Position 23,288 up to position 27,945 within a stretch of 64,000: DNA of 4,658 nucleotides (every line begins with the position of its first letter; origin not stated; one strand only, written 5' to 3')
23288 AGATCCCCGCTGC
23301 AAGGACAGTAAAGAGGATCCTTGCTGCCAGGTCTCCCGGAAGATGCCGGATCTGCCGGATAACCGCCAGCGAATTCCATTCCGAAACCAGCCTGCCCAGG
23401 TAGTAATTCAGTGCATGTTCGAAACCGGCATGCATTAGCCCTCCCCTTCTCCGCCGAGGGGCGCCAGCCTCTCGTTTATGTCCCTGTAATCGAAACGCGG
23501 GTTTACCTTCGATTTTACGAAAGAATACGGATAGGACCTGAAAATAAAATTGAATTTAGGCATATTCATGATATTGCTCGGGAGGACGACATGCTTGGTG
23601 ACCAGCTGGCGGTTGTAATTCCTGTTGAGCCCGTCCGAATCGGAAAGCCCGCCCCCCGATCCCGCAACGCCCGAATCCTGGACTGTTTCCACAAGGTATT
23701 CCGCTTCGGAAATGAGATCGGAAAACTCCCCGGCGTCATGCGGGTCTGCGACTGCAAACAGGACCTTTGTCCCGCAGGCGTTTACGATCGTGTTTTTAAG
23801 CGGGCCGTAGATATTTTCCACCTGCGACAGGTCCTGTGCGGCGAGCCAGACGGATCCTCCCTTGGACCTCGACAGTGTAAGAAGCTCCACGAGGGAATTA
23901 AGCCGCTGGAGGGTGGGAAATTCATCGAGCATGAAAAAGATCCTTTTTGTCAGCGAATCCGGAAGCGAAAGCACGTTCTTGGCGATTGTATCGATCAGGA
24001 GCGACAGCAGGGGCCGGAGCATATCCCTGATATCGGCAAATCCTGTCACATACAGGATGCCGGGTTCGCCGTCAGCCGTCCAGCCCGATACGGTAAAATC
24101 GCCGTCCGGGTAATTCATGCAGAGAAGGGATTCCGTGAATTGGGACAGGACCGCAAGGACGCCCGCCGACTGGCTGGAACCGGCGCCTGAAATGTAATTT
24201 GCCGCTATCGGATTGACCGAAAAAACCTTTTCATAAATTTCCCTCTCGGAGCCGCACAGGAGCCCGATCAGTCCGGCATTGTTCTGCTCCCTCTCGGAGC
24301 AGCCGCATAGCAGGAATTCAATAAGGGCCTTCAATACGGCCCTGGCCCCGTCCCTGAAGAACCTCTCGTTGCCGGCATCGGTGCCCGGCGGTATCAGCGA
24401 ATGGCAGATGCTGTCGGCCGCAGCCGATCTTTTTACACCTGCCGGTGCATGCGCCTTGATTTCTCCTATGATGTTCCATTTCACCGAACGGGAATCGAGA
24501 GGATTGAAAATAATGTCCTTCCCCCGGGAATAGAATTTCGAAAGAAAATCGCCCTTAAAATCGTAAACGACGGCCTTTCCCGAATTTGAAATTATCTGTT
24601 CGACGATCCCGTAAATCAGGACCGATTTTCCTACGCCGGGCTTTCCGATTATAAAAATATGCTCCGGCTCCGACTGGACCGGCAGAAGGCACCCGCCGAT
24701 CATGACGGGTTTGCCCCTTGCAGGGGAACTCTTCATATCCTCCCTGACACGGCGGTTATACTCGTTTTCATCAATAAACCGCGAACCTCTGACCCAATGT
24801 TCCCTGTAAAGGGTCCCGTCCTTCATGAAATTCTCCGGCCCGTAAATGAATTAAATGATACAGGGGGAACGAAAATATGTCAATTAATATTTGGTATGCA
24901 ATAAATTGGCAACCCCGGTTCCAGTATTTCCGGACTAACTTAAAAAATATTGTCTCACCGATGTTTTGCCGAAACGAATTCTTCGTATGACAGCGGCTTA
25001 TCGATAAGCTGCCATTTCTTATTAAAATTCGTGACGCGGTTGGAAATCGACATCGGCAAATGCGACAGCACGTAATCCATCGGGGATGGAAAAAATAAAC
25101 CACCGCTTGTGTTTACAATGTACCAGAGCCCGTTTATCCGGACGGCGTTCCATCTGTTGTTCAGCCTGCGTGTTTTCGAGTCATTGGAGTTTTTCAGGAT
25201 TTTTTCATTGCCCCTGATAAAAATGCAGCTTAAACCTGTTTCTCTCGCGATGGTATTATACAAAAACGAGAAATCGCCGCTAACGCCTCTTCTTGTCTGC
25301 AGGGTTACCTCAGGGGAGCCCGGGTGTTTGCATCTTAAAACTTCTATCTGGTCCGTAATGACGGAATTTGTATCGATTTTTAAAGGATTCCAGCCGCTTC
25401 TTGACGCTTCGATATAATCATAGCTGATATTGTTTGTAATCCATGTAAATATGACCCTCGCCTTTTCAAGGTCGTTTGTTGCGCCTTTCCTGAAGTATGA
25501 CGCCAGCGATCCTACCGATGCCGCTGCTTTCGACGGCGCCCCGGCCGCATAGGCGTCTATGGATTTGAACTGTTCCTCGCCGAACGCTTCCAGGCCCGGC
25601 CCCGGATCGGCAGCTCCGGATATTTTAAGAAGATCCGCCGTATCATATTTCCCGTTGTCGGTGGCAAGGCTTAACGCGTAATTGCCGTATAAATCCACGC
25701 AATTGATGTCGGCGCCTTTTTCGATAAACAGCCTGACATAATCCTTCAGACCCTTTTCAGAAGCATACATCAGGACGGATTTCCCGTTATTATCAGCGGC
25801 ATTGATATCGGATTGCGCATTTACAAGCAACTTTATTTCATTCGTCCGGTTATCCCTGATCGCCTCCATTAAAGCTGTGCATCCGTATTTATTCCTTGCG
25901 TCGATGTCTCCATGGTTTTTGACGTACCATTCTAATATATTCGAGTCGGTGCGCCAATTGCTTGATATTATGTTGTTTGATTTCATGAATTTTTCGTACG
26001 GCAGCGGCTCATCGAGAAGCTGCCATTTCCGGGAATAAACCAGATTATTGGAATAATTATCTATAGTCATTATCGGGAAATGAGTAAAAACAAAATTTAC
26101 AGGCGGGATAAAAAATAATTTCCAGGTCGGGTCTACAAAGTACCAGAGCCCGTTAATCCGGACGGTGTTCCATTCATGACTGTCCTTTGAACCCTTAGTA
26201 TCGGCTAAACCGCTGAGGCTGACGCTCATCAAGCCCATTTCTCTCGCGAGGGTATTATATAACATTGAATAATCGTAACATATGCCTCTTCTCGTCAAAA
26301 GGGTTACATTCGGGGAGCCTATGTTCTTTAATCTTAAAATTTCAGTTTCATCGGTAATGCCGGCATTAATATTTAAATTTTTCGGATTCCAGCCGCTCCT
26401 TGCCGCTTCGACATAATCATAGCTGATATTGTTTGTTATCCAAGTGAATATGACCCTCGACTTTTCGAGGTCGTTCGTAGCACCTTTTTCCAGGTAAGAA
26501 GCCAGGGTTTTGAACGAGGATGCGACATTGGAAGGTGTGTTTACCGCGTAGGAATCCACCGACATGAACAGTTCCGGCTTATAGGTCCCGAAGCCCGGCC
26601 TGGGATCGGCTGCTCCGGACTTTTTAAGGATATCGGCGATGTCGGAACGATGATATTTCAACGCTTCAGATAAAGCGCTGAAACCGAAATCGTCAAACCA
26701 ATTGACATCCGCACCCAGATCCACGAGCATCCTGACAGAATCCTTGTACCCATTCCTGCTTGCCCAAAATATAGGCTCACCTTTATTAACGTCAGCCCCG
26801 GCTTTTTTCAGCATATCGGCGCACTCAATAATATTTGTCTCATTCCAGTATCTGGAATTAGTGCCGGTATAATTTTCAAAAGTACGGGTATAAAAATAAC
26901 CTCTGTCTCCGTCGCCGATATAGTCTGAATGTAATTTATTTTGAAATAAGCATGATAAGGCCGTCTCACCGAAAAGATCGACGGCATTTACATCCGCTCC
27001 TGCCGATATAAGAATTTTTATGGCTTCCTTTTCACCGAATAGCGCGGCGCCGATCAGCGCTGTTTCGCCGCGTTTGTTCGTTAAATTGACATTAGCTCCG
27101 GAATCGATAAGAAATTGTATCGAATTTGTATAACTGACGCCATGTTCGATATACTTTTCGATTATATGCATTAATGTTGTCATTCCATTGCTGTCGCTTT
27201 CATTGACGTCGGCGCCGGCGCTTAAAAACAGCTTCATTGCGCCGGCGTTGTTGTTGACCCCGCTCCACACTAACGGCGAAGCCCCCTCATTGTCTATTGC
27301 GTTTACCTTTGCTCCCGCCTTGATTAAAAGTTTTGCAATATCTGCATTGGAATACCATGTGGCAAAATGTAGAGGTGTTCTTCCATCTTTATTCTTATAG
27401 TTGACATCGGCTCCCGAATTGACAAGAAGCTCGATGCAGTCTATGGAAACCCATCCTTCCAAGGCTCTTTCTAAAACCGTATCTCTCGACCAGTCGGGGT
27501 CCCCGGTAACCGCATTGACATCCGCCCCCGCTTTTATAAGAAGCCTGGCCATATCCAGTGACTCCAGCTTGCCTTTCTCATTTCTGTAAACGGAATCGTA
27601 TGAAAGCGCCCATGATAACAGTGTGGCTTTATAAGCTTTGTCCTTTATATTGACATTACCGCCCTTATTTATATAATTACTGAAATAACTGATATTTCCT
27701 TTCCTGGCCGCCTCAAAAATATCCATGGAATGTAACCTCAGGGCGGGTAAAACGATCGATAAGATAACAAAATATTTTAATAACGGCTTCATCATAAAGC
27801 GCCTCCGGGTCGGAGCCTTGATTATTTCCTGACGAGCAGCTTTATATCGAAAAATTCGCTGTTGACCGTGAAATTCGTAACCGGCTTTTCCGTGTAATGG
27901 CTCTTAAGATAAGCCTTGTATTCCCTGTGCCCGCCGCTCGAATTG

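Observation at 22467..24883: Orphan two-gene module: anchor-less T4SS coupling-protein ATPase translationally coupled to a separate ~7-TM protein (candidate novel membrane translocase or defence-like system)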

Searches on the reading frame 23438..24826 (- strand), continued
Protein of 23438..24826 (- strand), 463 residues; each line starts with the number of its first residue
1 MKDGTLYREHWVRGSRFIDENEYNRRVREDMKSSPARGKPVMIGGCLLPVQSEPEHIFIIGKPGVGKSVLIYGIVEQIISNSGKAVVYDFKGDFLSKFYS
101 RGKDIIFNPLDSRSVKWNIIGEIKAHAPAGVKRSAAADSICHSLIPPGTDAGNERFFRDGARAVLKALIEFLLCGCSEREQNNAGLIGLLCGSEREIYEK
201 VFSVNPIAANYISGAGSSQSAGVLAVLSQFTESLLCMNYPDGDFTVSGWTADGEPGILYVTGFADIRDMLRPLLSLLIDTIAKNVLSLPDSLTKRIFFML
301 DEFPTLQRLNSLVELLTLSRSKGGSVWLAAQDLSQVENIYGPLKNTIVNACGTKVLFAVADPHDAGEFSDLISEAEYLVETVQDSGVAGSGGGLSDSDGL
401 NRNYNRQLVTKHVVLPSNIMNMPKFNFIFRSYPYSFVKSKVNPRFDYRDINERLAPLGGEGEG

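Call 46: search_protein_families(library=ncbifam, proteins=[L020:3-791:+, L020:810-1202:+, L020:1165-1860:+, L020:1875-2228:+, L020:4771-5937:+, L020:5978-6802:+, L020:6809-9283:+, L020:9305-9778:+, L020:9803-10558:+, L020:11304-13343:+], max_evalue=0.1)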
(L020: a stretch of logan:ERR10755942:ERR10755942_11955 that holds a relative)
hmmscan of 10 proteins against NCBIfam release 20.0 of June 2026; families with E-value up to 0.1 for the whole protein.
L020:3-791:+ (263 aa): 2 families
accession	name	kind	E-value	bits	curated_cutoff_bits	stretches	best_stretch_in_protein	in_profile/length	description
TIGR02756.1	TraK_Ftype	equivalog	0.03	13.8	124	1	153-219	134-201/232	type-F conjugative transfer system secretin TraK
NF005840.0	PRK07757.1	equivalog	0.095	12.6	154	0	154-220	39-102/153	N-acetyltransferase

L020:810-1202:+ (131 aa): 2 families
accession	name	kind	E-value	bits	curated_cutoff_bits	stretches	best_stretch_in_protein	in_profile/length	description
NF010535.0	PRK13923.1-3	equivalog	0.036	13.9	257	1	41-121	103-182/193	sporulation-specific transcriptional regulator GerR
TIGR02205.1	septum_zipA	equivalog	0.048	13.7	119.65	1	16-79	5-73/284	cell division protein ZipA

L020:1165-1860:+ (232 aa): 1 family
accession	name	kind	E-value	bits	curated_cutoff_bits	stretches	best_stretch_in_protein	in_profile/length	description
NF010289.0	PRK13729.1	equivalog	1.7e-12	47.1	504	1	46-221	230-406/474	F-type conjugal transfer pilus assembly protein TraB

L020:1875-2228:+ (118 aa): 1 family
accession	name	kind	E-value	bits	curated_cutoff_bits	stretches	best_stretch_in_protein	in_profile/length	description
NF037951.1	spanin2_2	subfamily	0.02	15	100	1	1-51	1-52/107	bacteriophage spanin2 family protein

L020:4771-5937:+ (389 aa): 0 families

L020:5978-6802:+ (275 aa): 1 family
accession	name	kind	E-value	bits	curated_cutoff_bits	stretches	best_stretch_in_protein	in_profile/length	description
NF010625.0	PRK14018.1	equivalog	0.002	16.7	522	1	205-252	122-168/521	bifunctional peptide-methionine (S)-S-oxide reductase MsrA/peptide-methionine (R)-S-oxide reductase MsrB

L020:6809-9283:+ (825 aa): 0 families

L020:9305-9778:+ (158 aa): 0 families

L020:9803-10558:+ (252 aa): 0 families

L020:11304-13343:+ (680 aa): 1 family
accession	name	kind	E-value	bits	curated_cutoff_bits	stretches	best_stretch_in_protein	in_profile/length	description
NF042931.1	SAG1386_EF1546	equivalog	0.013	15.5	80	1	5-61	30-86/158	SAG1386/EF1546 family surface-associated protein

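Call 56: find_encoding_contigs(protein=P0128, flank=10000, max_places=2)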
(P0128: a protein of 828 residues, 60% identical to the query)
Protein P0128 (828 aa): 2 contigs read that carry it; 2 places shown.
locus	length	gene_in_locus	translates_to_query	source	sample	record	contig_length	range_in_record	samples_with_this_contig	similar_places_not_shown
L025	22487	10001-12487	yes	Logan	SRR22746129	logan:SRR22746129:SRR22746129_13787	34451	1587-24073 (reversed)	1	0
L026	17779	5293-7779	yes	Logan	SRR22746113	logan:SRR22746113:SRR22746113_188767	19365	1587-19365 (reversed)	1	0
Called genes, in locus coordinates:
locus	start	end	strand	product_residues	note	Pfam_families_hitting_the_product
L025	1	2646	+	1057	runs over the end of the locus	PF16927:HisKA_7TM, PF00512:HisKA (faint), PF02518:HATPase_c, PF13581:HATPase_c_2 (faint), PF13589:HATPase_c_3 (faint), PF00072:Response_reg, PF02518:HATPase_c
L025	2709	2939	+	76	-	PF02604:PhdYeFM_antitox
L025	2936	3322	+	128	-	PF01850:PIN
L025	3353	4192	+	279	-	PF00072:Response_reg, PF00158:Sigma54_activat, PF14532:Sigma54_activ_2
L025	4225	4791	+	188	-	PF25601:AAA_lid_14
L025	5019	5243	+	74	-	-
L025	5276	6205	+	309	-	PF04773:FecR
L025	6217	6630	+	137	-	-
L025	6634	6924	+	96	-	-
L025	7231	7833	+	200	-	PF05309:TraE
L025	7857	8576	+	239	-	-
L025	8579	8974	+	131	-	-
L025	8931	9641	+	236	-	PF03743:TrbI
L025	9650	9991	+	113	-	-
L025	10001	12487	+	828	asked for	PF11130:TraC_F_IV, PF12846:AAA_10 (weak), PF19044:P-loop_TraG (weak)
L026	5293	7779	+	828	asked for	PF11130:TraC_F_IV, PF12846:AAA_10 (weak), PF19044:P-loop_TraG (weak)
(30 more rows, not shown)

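Call 57: find_encoding_contigs(protein=P0131, flank=10000, max_places=2)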
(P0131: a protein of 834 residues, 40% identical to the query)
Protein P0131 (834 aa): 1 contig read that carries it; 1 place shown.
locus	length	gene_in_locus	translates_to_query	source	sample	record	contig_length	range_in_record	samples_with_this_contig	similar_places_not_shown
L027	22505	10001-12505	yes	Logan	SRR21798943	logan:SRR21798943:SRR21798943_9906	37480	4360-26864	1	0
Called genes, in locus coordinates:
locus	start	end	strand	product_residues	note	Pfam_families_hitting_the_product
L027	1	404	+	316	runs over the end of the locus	PF01073:3Beta_HSD, PF01370:Epimerase, PF04321:RmlD_sub_bind, PF05368:NmrA (weak), PF13460:NAD_binding_10, PF16363:GDP_Man_Dehyd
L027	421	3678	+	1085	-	PF00512:HisKA (weak), PF02518:HATPase_c, PF13581:HATPase_c_2 (faint), PF13589:HATPase_c_3 (faint), PF00072:Response_reg, PF02518:HATPase_c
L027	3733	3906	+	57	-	PF04014:MazE_antitoxin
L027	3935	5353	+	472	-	PF00072:Response_reg, PF00158:Sigma54_activat, PF14532:Sigma54_activ_2, PF00004:AAA (faint), PF07728:AAA_5 (weak), PF25601:AAA_lid_14, PF02954:HTH_8 (weak)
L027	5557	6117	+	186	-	-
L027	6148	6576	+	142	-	-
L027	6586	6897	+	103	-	-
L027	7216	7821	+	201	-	PF05309:TraE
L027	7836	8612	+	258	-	-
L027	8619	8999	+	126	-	-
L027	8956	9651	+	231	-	PF03743:TrbI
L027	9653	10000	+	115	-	-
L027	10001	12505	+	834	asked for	PF11130:TraC_F_IV, PF12846:AAA_10 (faint), PF19044:P-loop_TraG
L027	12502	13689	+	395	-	-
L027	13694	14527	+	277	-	-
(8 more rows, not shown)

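Call 60: search_dna_similar(query=window:23438-24826:-, collection=plasmids, mode=protein, max_evalue=1e-20, max_rows=12)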
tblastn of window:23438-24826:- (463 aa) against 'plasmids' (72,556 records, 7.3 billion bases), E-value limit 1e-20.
The search stops at 5000 records and this limit was reached: more records match than are counted here, and every count below describes the 5000 best-scoring records only.
Records with a match: at least 5000; places in all: 5054; records where one place covers at least 80% of the query: 4430.
Best place of each record, by identity: <60% 5000.
By first word of the organism name: Escherichia 3067; Klebsiella 479; Acinetobacter 250; Shigella 172; Salmonella 161; Xanthomonas 149; Enterobacter 136; Burkholderia 118; Citrobacter 86; Pseudomonas 47; and 67 more.
By predicted mobility (MOB-suite, as given by PLSDB): conjugative 4805; non-mobilizable 131; mobilizable 64.
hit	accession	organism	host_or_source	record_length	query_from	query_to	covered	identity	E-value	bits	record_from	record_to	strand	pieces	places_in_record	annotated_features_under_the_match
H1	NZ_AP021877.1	Desulfosarcina ovata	-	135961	9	452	96%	34.1%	1e-60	221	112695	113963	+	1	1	type IV secretion system DNA-binding domain-containing protein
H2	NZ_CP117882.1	Novosphingobium sp. KACC 22771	Single cell,soil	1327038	10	448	95%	30.2%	9e-44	172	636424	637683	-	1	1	none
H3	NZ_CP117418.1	Novosphingobium humi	Single cell,Soil from military shooting ...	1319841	11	446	94%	29.7%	1e-42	168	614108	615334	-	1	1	none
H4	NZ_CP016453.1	Sphingobium sp. RAC03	Microbial isolate,Algal phycosphere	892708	10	448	95%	29.3%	4e-40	161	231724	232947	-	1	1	type IV secretion system DNA-binding domain-containing protein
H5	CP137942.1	Pseudomonas aeruginosa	Homo sapiens,bronchoalveolar lavage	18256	6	438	94%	29.6%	2e-38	156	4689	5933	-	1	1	type IV secretion system DNA-binding domain-containing protein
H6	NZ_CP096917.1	Alcaligenes faecalis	Homo sapiens,Sputum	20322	9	457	97%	28.4%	8e-36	148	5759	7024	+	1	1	type IV secretion system DNA-binding domain-containing protein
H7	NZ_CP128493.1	Novosphingobium resinovorum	pure cell culture,soil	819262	10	430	91%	30.3%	6e-39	157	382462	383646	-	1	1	type IV secretion system DNA-binding domain-containing protein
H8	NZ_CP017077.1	Novosphingobium resinovorum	single cell,soil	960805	10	430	91%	30.3%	6e-39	157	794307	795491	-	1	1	type IV secretion system DNA-binding domain-containing protein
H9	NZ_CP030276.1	Cereibacter sphaeroides 2.4.1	cell culture,laboratory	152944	9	461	98%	27.9%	1e-24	139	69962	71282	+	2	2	type IV secretion system DNA-binding domain-containing protein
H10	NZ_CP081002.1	Sphingobium sp. V4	cell culture,soil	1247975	10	430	91%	30.0%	6e-40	160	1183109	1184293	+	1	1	record has no annotation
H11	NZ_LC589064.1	Pseudomonas aeruginosa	-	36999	12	438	92%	29.5%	3e-42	167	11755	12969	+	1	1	type IV secretion system DNA-binding domain-containing protein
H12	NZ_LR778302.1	Denitratisoma oestradiolicum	-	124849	12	447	94%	28.8%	4e-41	164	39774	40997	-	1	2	type IV secretion system DNA-binding domain-containing protein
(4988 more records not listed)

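Call 68: search_protein_families(library=pfam, proteins=[L020:11304-13343:+, L020:6809-9283:+, L020:4771-5937:+, L020:5978-6802:+, L020:9305-9778:+, L009:6231-7070:+, L022:8586-9740:+, L020:10590-11264:+], max_evalue=0.5)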
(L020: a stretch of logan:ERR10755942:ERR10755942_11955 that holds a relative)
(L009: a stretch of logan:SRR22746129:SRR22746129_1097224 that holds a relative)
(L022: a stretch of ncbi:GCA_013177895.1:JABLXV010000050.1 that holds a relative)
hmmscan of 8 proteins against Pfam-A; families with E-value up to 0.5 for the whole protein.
L020:11304-13343:+ (680 aa): 1 family
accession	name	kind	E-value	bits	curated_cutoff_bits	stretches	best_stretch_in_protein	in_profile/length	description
PF21827.1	New_glue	-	0.0068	16.6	31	1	1-58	1-51/94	New glue protein family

L020:6809-9283:+ (825 aa): 1 family
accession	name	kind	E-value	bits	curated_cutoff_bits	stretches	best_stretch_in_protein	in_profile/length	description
PF00123.25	Hormone_2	-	0.17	12.3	21.2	0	202-213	7-18/28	Peptide hormone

L020:4771-5937:+ (389 aa): 1 family
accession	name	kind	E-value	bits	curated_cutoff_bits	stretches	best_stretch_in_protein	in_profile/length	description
PF12948.12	MSP7_C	-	0.16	13.1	27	1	136-190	29-82/125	MSP7-like protein C-terminal domain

L020:5978-6802:+ (275 aa): 1 family
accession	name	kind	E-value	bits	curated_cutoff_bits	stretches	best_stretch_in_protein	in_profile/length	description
PF02697.20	VAPB_antitox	-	0.27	12.5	27.9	0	120-137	7-25/69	Putative antitoxin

L020:9305-9778:+ (158 aa): 0 families

L009:6231-7070:+ (280 aa): 3 families
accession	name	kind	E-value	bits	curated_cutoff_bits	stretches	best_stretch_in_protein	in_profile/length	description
PF10263.15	SprT-like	-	0.0039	17.5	25.6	1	55-92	55-93/108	SprT-like family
PF20573.4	DUF6782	-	0.047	13.4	27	1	37-72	67-101/241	Putative metallopeptidase family (DUF6782)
PF08325.16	WLM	-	0.056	14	26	1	56-98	78-114/190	WLM domain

L022:8586-9740:+ (385 aa): 2 families
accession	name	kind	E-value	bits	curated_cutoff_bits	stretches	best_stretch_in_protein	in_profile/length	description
PF22125.1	Lreu_0056_like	-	0.071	13.8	26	1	108-175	46-111/117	Hypotheical protein Lreu_0056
PF18570.6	Nup54_57_C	-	0.44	10.6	25.6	1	151-163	17-29/29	NUP57/Nup54 C-terminal domain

L020:10590-11264:+ (225 aa): 1 family
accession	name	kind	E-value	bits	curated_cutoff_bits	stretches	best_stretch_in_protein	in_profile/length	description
PF13583.11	Reprolysin_4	-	0.03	14.4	22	1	34-71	153-191/203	Metallo-peptidase family M12B Reprolysin-like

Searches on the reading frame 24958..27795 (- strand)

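Call 51: search_protein_families(library=padloc, proteins=[window:24958-27795:-], max_evalue=0.01)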
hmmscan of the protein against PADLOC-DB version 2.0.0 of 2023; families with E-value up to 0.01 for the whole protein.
window:24958-27795:- (946 aa): 3 families
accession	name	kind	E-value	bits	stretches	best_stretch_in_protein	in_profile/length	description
PDLC04783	PDC-M72A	-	1.1e-54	184.3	4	27-207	202-365/392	-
PDLC02908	Ankyrin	-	1.2e-19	68.2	3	163-277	728-837/880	-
PDLC02203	MzaA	-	0.0006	16.2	0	621-688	27-94/683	-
